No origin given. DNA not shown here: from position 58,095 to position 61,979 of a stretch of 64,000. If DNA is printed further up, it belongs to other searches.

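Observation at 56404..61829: parB without parA; a divergent ParA/MinD-like domain is fused to a ~900-aa unknown region two genes downstream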

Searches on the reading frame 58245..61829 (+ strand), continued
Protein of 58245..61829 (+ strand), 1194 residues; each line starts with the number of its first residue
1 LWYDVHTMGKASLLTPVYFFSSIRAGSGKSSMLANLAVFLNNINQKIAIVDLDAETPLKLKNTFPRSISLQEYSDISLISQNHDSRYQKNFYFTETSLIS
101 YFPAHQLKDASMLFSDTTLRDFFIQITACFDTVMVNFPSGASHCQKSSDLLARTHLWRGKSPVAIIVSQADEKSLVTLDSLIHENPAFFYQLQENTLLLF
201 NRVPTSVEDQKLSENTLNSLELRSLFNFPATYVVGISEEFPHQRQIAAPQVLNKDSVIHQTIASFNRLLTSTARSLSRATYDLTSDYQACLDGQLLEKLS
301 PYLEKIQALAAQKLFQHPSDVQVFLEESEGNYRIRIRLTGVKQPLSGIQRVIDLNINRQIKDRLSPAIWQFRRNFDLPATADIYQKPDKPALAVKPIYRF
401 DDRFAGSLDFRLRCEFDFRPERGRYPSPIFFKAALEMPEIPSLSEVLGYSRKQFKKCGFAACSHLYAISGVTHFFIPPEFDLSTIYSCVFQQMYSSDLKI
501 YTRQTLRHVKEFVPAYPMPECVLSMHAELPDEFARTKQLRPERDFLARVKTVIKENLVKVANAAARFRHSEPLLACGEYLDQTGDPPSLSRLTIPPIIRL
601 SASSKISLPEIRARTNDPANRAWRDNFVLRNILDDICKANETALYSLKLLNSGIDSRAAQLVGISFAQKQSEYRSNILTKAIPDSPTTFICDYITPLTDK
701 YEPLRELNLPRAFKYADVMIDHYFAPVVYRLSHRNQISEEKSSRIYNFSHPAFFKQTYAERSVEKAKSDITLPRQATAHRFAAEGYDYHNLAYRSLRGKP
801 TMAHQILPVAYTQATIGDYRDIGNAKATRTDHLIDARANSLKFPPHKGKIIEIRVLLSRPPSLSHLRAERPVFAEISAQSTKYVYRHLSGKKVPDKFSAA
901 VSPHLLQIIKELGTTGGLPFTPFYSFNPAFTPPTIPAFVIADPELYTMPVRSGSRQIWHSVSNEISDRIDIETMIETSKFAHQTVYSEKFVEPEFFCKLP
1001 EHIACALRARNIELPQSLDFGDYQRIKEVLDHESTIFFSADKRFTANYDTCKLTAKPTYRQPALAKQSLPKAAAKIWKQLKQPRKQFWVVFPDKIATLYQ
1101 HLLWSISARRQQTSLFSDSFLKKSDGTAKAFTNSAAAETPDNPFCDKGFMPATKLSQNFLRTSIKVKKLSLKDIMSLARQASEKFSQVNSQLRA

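Call 45: find_encoding_contigs(protein=P0074, flank=10000, max_places=1)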
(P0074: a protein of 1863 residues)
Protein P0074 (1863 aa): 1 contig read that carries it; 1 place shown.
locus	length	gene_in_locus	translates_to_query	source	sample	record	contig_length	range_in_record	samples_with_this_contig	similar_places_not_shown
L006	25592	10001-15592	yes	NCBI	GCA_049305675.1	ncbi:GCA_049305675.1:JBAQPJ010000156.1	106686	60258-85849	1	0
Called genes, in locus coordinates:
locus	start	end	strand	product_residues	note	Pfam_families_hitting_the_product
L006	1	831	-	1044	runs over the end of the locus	PF07676:PD40 (faint), PF26549:Tricorn_N (weak), PF11369:DUF3160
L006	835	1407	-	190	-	-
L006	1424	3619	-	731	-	PF13646:HEAT_2 (weak)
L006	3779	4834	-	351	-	-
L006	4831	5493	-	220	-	PF13487:HD_5, PF01966:HD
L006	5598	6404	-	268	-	-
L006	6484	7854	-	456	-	PF14938:SNAP (faint), PF20308:TPR-S (faint), PF07719:TPR_2 (faint), PF13181:TPR_8 (faint), PF13424:TPR_12 (faint), PF13428:TPR_14 (faint), PF13432:TPR_16 (faint), PF13174:TPR_6 (weak), +2 more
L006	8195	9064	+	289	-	PF02195:ParB_N, PF17762:HTH_ParB, PF23552:ParB_C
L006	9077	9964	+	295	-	PF00753:Lactamase_B (weak), PF12706:Lactamase_B_2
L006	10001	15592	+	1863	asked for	-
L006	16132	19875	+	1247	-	-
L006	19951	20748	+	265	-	PF00481:PP2C, PF13672:PP2C_2, PF07228:SpoIIE (faint)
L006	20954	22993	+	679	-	-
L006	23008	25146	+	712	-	-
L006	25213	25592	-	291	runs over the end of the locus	-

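Call 57: find_related_loci(query=A1, collection=genome_contigs, flank=10000)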
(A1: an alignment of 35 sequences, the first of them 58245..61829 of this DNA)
Query A1 (1194 aa) in genome_contigs; peptide patterns used: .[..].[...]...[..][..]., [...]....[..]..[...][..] (x = any residue, [..] = any of these).
153 stretches matched a pattern; 31 encode a relative of the query (tblastn E <= 1e-3); 31 distinct loci.
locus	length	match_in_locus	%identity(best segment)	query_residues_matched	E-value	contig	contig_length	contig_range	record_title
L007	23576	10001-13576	58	1-1194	0e+0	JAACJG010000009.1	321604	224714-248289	MAG: Candidatus Rifleibacterium amylolyticum isolate CH46 Scaffold08, whole genome shotgun sequence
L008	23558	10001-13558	54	7-1194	0e+0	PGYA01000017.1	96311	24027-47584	MAG: Candidatus Riflebacteria bacterium HGW-Riflebacteria-2 bjp_ig2102_scaffold_310, whole genome shotgun sequence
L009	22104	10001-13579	58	1-1194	0e+0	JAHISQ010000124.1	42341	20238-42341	MAG: Candidatus Riflebacteria bacterium isolate MM_PC_MetaG.mb.182 MM_PC_MetaG.mb.182_k141_1254541, whole genome shotgun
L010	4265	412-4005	34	3-1194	0e+0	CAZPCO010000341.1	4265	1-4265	MAG TPA_asm: uncultured bacterium isolate binchicken_co117_419 genome assembly, contig: NODE_34617_length_4265_cov_3.206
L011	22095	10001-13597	35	1-1194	0e+0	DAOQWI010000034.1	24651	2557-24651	MAG TPA_asm: Candidatus Ozemobacteraceae bacterium isolate AMR_MDS_1066 NODE_2360_length_24651_cov_6.270532, whole genom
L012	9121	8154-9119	92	1-322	0e+0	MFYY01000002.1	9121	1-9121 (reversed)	MAG: Candidatus Riflebacteria bacterium GWC2_50_8 gwc2_scaffold_10317, whole genome shotgun sequence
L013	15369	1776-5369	35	3-1194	0e+0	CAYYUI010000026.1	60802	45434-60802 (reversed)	MAG TPA_asm: uncultured bacterium isolate SRP192927_co1_848 genome assembly, contig: NODE_609_length_60802_cov_9.520915,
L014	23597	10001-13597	35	1-1194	0e+0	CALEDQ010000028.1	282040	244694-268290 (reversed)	MAG TPA_asm: uncultured bacterium isolate SRR3330203_bin.17_CONCOCT_v1.1_MAG genome assembly, contig: ERZ724088.22, whol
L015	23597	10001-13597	54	1-1194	0e+0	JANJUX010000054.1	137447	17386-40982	MAG: Candidatus Riflebacteria bacterium isolate RXS2_metabat.bin.35 RXS2_k141_148402, whole genome shotgun sequence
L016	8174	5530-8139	38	1-861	2e-169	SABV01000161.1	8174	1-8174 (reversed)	MAG: Erysipelotrichia bacterium isolate INTA.CYC.134 contig-100_8063, whole genome shotgun sequence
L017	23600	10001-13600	49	1-1194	2e-165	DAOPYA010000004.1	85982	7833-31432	MAG TPA_asm: Candidatus Rifleibacterium sp. isolate AMR_MDS_1326 NODE_163_length_85982_cov_5.686397, whole genome shotgu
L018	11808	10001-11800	45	1-600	2e-154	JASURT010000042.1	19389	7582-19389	MAG: Candidatus Ozemobacter sp. isolate DJKA78_ANT-KO_bin.22 scaffold_615, whole genome shotgun sequence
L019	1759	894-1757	80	1-288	8e-163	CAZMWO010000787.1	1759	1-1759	MAG TPA_asm: uncultured bacterium isolate SRP192927_co6_749 genome assembly, contig: NODE_212285_length_1759_cov_2.41431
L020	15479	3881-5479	45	8-547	4e-133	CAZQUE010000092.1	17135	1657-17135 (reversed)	MAG TPA_asm: uncultured bacterium isolate SRP304446_co1_153 genome assembly, contig: NODE_2339_length_17135_cov_10.95661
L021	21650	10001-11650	38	1-551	9e-106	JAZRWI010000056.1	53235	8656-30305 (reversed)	MAG: Candidatus Avigastranaerophilus sp. isolate T1900044952_TA20190005.MAGScoT_cleanbin_000022 SGB_3702_k141_2262, whol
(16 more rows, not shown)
